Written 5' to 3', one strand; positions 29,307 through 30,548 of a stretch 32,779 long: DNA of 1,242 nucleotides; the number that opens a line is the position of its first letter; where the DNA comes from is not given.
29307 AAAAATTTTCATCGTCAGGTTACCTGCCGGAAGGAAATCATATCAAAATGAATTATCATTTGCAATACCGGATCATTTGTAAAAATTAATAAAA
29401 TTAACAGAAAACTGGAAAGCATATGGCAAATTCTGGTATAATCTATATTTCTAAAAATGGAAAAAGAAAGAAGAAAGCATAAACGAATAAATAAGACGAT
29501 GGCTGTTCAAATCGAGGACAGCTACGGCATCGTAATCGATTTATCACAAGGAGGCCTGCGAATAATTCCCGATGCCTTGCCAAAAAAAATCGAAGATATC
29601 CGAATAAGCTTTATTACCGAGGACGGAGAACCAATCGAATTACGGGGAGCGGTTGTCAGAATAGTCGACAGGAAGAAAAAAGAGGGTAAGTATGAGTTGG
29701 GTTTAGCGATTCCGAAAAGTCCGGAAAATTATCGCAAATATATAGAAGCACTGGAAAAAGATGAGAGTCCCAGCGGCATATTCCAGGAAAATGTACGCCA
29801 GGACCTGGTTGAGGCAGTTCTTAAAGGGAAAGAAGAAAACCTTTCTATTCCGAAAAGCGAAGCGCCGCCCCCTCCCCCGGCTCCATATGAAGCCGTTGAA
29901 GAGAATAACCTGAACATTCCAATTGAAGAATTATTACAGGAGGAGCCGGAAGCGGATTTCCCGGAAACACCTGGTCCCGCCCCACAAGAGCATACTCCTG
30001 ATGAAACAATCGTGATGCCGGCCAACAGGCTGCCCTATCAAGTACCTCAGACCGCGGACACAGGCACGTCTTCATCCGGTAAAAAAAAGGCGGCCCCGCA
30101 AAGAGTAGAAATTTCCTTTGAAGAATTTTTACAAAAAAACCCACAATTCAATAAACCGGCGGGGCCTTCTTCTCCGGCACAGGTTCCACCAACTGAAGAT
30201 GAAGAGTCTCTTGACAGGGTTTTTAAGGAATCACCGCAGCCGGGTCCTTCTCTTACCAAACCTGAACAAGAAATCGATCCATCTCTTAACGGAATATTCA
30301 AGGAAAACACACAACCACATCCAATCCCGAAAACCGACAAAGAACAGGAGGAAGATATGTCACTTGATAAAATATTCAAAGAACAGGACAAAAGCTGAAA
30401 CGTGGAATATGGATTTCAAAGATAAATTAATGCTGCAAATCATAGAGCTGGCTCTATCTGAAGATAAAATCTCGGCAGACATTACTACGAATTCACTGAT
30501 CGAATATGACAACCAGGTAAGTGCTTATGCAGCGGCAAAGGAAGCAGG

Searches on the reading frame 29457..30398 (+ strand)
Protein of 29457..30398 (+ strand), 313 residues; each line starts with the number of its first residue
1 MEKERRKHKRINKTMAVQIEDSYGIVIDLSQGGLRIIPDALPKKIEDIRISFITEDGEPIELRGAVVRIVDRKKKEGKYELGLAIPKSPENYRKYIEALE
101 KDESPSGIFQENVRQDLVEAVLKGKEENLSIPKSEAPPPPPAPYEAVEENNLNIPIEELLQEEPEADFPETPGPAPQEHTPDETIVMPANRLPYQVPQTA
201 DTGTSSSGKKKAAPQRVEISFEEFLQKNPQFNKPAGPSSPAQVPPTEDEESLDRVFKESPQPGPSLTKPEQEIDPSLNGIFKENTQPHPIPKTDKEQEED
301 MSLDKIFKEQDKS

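Call 64: search_protein_families(library=pfam, proteins=[window:29457-30398:+], max_evalue=0.0001)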
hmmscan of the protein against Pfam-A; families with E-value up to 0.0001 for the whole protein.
window:29457-30398:+ (313 aa): 1 family
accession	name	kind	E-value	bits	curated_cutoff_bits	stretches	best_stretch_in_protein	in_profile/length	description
PF07238.19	PilZ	-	2.4e-09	37.9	22.5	1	4-98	1-98/102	PilZ domain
